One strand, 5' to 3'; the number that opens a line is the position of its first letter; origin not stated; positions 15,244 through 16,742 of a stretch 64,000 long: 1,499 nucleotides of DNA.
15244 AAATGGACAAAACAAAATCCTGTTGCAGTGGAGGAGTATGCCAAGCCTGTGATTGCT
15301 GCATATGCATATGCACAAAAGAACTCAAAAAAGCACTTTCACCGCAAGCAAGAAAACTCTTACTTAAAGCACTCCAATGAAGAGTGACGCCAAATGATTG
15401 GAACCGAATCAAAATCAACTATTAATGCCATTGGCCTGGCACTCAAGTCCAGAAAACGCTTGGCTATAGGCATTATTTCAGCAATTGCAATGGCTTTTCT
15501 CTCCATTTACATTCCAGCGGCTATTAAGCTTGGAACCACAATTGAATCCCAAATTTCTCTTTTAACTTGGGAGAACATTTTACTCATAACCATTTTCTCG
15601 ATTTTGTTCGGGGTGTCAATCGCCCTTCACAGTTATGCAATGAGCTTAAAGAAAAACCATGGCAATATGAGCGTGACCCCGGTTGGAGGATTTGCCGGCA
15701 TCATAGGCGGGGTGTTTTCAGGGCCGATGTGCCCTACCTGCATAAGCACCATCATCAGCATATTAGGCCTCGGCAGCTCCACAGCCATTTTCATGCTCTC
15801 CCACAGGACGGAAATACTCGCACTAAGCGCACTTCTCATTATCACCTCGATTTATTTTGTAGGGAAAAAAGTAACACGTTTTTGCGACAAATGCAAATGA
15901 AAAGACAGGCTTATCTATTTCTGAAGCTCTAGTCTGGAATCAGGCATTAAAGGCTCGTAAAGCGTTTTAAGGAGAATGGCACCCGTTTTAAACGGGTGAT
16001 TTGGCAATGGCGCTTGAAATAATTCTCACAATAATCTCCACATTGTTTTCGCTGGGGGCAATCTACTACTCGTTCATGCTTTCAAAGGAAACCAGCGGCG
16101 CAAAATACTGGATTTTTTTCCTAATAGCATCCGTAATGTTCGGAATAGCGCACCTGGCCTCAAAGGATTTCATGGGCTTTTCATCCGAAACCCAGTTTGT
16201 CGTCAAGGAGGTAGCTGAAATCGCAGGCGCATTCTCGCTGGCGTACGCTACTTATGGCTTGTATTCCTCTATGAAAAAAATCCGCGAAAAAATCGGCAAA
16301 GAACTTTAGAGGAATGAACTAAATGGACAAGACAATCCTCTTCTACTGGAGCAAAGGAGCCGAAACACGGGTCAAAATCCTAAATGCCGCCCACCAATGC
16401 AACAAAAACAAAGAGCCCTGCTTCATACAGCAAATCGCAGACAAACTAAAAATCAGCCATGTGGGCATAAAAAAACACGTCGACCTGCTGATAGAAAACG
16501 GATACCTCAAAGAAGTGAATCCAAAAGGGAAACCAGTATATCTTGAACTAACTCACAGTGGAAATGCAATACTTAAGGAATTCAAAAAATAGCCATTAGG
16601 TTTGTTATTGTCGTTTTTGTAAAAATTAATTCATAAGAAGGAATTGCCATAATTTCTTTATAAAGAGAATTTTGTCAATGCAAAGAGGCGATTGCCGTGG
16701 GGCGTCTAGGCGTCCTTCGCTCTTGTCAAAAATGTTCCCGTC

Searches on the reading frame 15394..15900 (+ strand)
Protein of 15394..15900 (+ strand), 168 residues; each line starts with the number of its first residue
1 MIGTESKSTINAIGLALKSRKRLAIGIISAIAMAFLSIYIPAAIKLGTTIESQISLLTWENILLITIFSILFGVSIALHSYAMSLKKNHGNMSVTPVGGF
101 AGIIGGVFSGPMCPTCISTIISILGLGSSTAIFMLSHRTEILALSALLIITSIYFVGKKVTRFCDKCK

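Call 3: search_protein_families(library=pfam, proteins=[window:15394-15900:+], max_evalue=1)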
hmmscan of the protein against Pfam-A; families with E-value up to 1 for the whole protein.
window:15394-15900:+ (168 aa): 1 family
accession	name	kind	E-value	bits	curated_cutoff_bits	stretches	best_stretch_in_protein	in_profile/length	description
PF19592.4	DUF6097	-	0.58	10.8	27.5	0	23-88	70-137/152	Family of unknown function (DUF6097)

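Call 4: search_protein_families(library=ncbifam, proteins=[window:15394-15900:+], max_evalue=1)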
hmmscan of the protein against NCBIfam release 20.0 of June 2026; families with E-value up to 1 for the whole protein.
window:15394-15900:+ (168 aa): 2 families
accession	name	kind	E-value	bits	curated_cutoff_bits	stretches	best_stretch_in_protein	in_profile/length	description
NF033629.0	RiPP_CPAC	subfamily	0.073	13.3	60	1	103-122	31-50/52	RiPP peptide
TIGR04154.1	archaeo_STT3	subfamily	0.86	7.8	450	1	110-160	70-120/831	oligosaccharyl transferase, archaeosortase A system-associated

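Call 10: find_encoding_contigs(protein=window:15394-15900:+, flank=10000)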
Protein window:15394-15900:+ (168 aa): 1 contig read that carries it; 1 place shown.
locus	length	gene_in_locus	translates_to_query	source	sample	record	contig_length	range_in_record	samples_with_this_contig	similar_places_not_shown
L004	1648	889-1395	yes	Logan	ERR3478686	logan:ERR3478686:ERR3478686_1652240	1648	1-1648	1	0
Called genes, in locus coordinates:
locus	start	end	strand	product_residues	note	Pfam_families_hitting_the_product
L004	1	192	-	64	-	?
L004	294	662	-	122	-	PF01638:HxlR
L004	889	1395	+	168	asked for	-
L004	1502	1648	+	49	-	?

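Call 23: find_homologous_proteins(query=window:15394-15897:+, max_evalue=0.001)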
Query window:15394-15897:+ (168 aa): 3 proteins with E <= 0.001 among 149 candidates.
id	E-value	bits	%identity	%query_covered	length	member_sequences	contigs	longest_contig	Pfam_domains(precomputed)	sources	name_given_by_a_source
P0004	1.8e-97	341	100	100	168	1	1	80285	-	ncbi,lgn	-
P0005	4.3e-59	217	66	100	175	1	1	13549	-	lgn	-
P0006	1.7e-42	163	61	80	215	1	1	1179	-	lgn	-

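Call 56: predict_structure(alignment_id=A3)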
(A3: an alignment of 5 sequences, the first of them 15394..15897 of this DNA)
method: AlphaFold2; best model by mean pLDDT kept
length: 168 residues; sequences in the alignment: 5
mean_pLDDT: 47.2   pTM: 0.26
mean pLDDT of the five models: 47.2, 43.7, 43.2, 41.5, 41.5
residues with pLDDT >= 90: 0; 70-90: 0; 50-70: 66; < 50: 102
segments of 3 or more residues with pLDDT < 50: 1-24, 39-48, 51-57, 81-136
pLDDT, mean of each block of 10 residues (from residue 1): 40 40 49 52 46 49 53 54 44 35 37 38 42 50 63 59 49
secondary structure, 60 per line:
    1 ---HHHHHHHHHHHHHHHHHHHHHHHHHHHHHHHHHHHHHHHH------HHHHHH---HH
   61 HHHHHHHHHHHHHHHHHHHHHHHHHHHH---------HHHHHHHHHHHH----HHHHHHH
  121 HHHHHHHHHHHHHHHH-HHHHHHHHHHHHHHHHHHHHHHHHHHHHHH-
elements in order: H4-43 H50-55 H59-88 H98-109 H114-136 H138-167
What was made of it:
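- On MerC/MerT mercury transporters (for gene 15394-15900): The AF2 model is too poor to compare folds (call 56).
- Tried and rejected: The AF2 model had pLDDT 47 and was unusable, so no fold search was run (call 56).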

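Call 59: find_encoding_contigs(protein=P0005, flank=6000, max_places=3)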
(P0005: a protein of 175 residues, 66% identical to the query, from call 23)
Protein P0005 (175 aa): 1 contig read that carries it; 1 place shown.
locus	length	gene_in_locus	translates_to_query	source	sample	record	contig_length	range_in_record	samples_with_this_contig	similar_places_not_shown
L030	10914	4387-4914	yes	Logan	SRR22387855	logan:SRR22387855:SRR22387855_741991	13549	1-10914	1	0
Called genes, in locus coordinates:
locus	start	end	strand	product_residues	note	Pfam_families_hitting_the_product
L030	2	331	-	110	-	?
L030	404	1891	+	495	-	PF00133:tRNA-synt_1, PF01406:tRNA-synt_1e (faint), PF09334:tRNA-synt_1g, PF00133:tRNA-synt_1, PF19303:Anticodon_3, PF08264:Anticodon_1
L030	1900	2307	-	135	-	PF21485:IF5A-like_N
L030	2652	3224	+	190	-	-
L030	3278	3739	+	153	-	-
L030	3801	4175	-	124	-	PF01638:HxlR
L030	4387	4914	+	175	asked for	-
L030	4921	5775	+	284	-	PF02683:DsbD_TM (weak)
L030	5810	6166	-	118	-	-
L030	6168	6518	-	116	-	-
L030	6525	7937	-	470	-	PF01134:GIDA (faint), PF03486:HI0933_like (faint), PF07992:Pyr_redox_2, PF12831:FAD_oxidored (weak), PF13738:Pyr_redox_3, PF00070:Pyr_redox, PF02852:Pyr_redox_dim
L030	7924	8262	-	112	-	PF01022:HTH_5, PF01978:TrmB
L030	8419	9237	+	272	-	PF00142:Fer4_NifH (weak), PF01656:CbiA, PF02374:ArsA_ATPase, PF06564:CBP_BcsQ, PF09140:MipZ (weak), PF10609:ParA, PF13614:AAA_31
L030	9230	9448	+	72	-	PF14438:SM-ATX (weak), PF01423:LSM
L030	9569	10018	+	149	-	-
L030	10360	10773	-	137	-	-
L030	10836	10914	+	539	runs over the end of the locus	-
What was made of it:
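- L030 has CPxC followed by DsbD_TM (call 59).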

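Call 62: search_protein_families(library=ncbifam, proteins=[L030:6525-7937:-, L030:7924-8262:-, L030:6168-6518:-, L030:5810-6166:-, L030:4921-5775:+], max_evalue=0.001)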
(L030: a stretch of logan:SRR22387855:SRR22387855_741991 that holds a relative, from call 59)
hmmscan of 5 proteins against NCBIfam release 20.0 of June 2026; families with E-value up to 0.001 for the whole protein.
L030:6525-7937:- (470 aa): 55 families (the best 25 are shown)
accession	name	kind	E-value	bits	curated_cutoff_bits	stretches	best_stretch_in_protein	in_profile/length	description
TIGR02053.1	MerA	equivalog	6.4e-144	480.4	454.45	1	4-470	1-465/465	mercury(II) reductase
TIGR01350.1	lipoamide_DH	equivalog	4e-108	362.1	408.8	1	3-459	1-455/461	dihydrolipoyl dehydrogenase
NF004776.0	PRK06116.1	equivalog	8.8e-94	315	480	1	2-450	3-445/450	glutathione-disulfide reductase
NF004947.0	PRK06292.2-5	equivalog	7e-90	302.2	592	1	1-457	1-457/474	dihydrolipoyl dehydrogenase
NF004991.0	PRK06370.1-3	subfamily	2.7e-87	293.4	620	1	2-462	34-491/509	FAD-containing oxidoreductase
NF010311.1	PRK13748.1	subfamily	4e-85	286.8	600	1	4-469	98-559/560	mercury(II) reductase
TIGR01421.1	gluta_reduc_1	equivalog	2.3e-82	277.6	556.15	1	3-450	2-445/450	glutathione-disulfide reductase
NF004946.0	PRK06292.2-4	subfamily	7.5e-82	275.6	634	1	1-454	1-466/487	dihydrolipoyl dehydrogenase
NF004992.0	PRK06370.1-4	equivalog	5.6e-79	265.7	629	1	2-458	3-455/459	FAD-containing oxidoreductase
NF041853.1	hythiocyan_redase_MerA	equivalog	1.4e-78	264.7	650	1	1-453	1-436/440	hypothiocyanous acid reductase MerA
NF004945.0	PRK06292.2-3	equivalog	1.5e-78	264.8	494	1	1-455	1-449/457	dihydrolipoyl dehydrogenase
TIGR01424.1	gluta_reduc_2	equivalog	1.5e-78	264.4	606.05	1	4-450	3-441/446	glutathione-disulfide reductase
NF003585.0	PRK05249.1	equivalog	1.7e-77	261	465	1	2-455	5-454/464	Si-specific NAD(P)(+) transhydrogenase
NF004943.0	PRK06292.2-1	equivalog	1e-75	255.3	432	1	1-458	1-455/456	dihydrolipoyl dehydrogenase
NF005884.0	PRK07846.1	equivalog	1.4e-74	251.4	501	1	1-452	1-445/454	mycothione reductase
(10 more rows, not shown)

L030:7924-8262:- (112 aa): 11 families
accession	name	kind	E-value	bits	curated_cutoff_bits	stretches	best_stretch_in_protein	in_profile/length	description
NF033788.1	HTH_metalloreg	subfamily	3.5e-20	71.6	55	1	9-77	4-73/77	metalloregulator ArsR/SmtB family transcription factor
NF033789.1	repress_SdpR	subfamily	1.4e-13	50.6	100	1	10-82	2-74/79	autorepressor SdpR family transcription factor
NF045707.1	Dbac_1936_reg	equivalog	3e-12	46.4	115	1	8-85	9-86/99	ArsR/SmtB-type metalloregulator TsoR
NF047906.1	CdPbTransRegCmtR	equivalog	3.6e-07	30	150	1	12-73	17-78/104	Cd(II)/Pb(II)-sensing metalloregulatory transcriptional regulator CmtR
TIGR01884.1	cas_HTH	subfamily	2e-06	27.3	60.2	1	18-72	144-198/202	CRISPR-associated CARF protein Csa3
NF053606.1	Sta1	subfamily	1e-05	25.5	80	1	20-66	25-71/100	Sta1 family transcriptional regulator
NF040939.2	trans_reg_lrs14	equivalog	2.4e-05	24.3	90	1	20-66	26-73/103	Lrs14 family HTH-type transcriptional regulator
NF041413.1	ArsR_Rv2640c_fam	equivalog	3.2e-05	24.3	155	1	8-75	34-104/118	Rv2640c family ArsR-like transcriptional regulator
NF040642.1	sulf_sens_BigR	equivalog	4.1e-05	23.6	155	1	9-75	13-79/95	sulfite-sensing transcriptional repressor BigR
NF053755.1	MsvR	equivalog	0.00018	21.3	220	1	7-64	4-61/236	transcriptional factor MsvR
NF040851.1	tran_reg_TrmB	equivalog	0.00049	19.4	600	1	23-97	26-101/338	HTH-type sugar-sensing transcriptional regulator TrmB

L030:6168-6518:- (116 aa): 1 family
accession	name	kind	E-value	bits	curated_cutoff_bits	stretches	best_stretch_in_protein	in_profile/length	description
NF010314.2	PRK13751.2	equivalog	0.00028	21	150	1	3-107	7-114/116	mercuric ion transporter MerT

L030:5810-6166:- (118 aa): 8 families
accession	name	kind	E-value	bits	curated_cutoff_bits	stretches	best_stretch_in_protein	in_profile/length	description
NF033556.1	MerTP_fusion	equivalog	6.8e-10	38.9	180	1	5-103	84-177/186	mercuric transport protein MerTP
NF041115.1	UxxU_metal_bind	equivalog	1.4e-07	31.6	95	1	41-101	4-59/74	metal-binding (seleno)protein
NF033794.2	chaper_CopZ_Eh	exception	1.9e-07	31.1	95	1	44-102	3-56/68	copper chaperone CopZ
NF033795.1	chaper_CopZ_Bs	exception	8.2e-06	25.9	91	1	43-102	2-56/66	copper chaperone CopZ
TIGR02052.1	MerP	equivalog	1.5e-05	25.4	92.55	1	41-111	23-90/92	mercury resistance system periplasmic binding protein MerP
NF045683.1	MerT_CopZ_Se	exception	5.6e-05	22.7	375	1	32-112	153-230/235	MerT/CopZ fusion-like heavy metal transport selenoprotein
NF047957.1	CopZ_AFE_1862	equivalog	0.00014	22.2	85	1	43-79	1-37/62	CopZ family metallochaperone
NF047854.1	LIC10774_subfam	equivalog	0.00071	18.6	380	1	1-44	1-44/358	LIC10774/LIC10365 family surface protein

L030:4921-5775:+ (284 aa): 2 families
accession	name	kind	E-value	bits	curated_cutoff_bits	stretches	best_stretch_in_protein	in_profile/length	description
NF045694.1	seleno_TsoB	exception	1.4e-05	23.4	805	1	51-236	186-364/572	rhodanese/DsbD fusion-like selenoprotein TsoB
NF001419.0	PRK00293.1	subfamily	0.00027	19.6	330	1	49-268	172-383/574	protein-disulfide reductase DsbD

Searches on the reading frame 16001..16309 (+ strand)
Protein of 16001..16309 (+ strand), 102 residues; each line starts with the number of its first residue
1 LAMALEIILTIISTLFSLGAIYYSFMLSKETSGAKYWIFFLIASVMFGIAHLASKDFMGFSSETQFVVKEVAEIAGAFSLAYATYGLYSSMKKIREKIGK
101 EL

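Call 3: search_protein_families(library=pfam, proteins=[window:16001-16309:+], max_evalue=1)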
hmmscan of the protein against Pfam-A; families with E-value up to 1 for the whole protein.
window:16001-16309:+ (102 aa): 6 families
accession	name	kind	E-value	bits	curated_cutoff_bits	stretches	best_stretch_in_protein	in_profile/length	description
PF13425.11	O-antigen_lig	-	0.0061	15.9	31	1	3-85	27-108/462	O-antigen ligase like membrane protein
PF10066.14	DUF2304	-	0.055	14.2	25.5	1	9-98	2-93/106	Uncharacterized conserved protein (DUF2304)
PF14898.11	DUF4491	-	0.1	13.4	27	1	8-58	5-55/92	Domain of unknown function (DUF4491)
PF02517.21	Rce1-like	-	0.15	12.8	22.4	1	33-81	34-67/93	Type II CAAX prenyl endopeptidase Rce1-like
PF20556.3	DUF6768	-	0.2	11.8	27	1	5-71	43-108/123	Family of unknown function (DUF6768)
PF05251.17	Ost5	-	0.36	11.6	27.4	1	8-52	14-63/73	Oligosaccharyltransferase subunit 5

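Call 4: search_protein_families(library=ncbifam, proteins=[window:16001-16309:+], max_evalue=1)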
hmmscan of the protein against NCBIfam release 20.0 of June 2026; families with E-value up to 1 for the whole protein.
window:16001-16309:+ (102 aa): 2 families
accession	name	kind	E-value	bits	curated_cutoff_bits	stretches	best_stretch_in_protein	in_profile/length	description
NF006240.0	PRK08376.1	subfamily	0.056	12.3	662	1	5-85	91-166/521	putative monovalent cation/H+ antiporter subunit D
NF046000.1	MAG1210_fam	subfamily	0.19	10.3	275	1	4-49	64-111/550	MAG1210 family protein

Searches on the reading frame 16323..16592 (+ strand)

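Call 3: search_protein_families(library=pfam, proteins=[window:16323-16592:+], max_evalue=1)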
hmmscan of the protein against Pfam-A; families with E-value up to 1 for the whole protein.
window:16323-16592:+ (89 aa): 17 families
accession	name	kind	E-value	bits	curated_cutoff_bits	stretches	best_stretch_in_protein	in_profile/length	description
PF08279.18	HTH_11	-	0.0012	19.1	25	1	27-61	10-44/55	HTH domain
PF12802.13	MarR_2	-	0.0017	18.9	27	1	29-65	17-54/61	MarR family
PF10557.15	Cullin_Nedd8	-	0.0033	17.9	36.9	1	35-63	30-58/63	Cullin protein neddylation domain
PF02082.26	Rrf2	-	0.0085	16.7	30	1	27-65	18-56/132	Iron-dependent Transcriptional regulator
PF01415.21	IL7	-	0.0095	16.4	26.8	1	23-70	44-95/134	Interleukin 7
PF08784.17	RPA_C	-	0.0098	17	22.6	1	15-62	52-99/106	Replication protein A C terminal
PF13412.12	HTH_24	-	0.024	14.6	21.9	1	35-63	20-48/48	Winged helix-turn-helix DNA-binding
PF14947.12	HTH_45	-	0.034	14.6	25.5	1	37-89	24-71/77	Winged helix-turn-helix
PF22665.2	DUF6293_C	-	0.045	14.7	27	1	50-85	65-99/101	DUF6293 C-terminal winged helix domain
PF13601.12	HTH_34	-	0.048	14.3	27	1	34-82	16-67/80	Winged helix DNA-binding domain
PF07453.19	NUMOD1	-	0.052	14.3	22.8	1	35-53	19-37/37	NUMOD1 domain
PF01022.26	HTH_5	-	0.059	13.7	22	1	14-62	2-45/47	Bacterial regulatory protein, arsR family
PF12840.13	HTH_20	-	0.067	13.6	27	1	29-60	15-46/51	Helix-turn-helix domain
PF09382.16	RQC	-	0.088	13.1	23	1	49-86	64-99/114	RQC domain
PF08100.18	Dimerisation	-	0.1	12.9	25.6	1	25-80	36-87/93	O-methyltransferase dimerisation domain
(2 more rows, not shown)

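Call 4: search_protein_families(library=ncbifam, proteins=[window:16323-16592:+], max_evalue=1)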
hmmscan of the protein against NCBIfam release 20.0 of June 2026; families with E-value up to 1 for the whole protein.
window:16323-16592:+ (89 aa): 12 families
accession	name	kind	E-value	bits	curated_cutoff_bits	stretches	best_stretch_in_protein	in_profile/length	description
NF053610.1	Sso10a_fam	subfamily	0.0011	18.9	60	1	36-84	21-64/64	Sso10a family chromatin protein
NF045593.1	bilirub_TF_BilQ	equivalog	0.0029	17.3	125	1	30-88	42-102/135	bilirubin utilization transcriptional regulator BilQ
NF040939.2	trans_reg_lrs14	equivalog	0.0057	16.7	90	1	14-83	21-91/103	Lrs14 family HTH-type transcriptional regulator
NF038251.1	AdcR_fam_Zn_TF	equivalog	0.0096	16.2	175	1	36-88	53-107/143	zinc-dependent MarR family transcriptional regulator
TIGR00122.1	birA_repr_reg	equivalog_domain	0.014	15.3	70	1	36-69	17-50/69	biotin operon repressor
NF033788.1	HTH_metalloreg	subfamily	0.017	14.9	55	1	13-78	10-70/77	metalloregulator ArsR/SmtB family transcription factor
TIGR01889.1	Staph_reg_Sar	paralog_domain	0.021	15.1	62.6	1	16-63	27-74/109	staphylococcal accessory regulator family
TIGR01884.1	cas_HTH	subfamily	0.021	14.2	60.2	1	35-74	159-198/202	CRISPR-associated CARF protein Csa3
NF053606.1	Sta1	subfamily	0.042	14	80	1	30-85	33-91/100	Sta1 family transcriptional regulator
NF040947.1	trans_reg_LysM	equivalog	0.069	12.9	180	1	33-64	19-49/136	HTH-type transcriptional regulator LysM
NF041016.1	trans_reg_ArnR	equivalog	0.086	12.2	400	1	25-68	126-169/269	HTH-type transcriptional activator ArnR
NF033789.1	repress_SdpR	subfamily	0.099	12.6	100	1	14-77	8-65/79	autorepressor SdpR family transcription factor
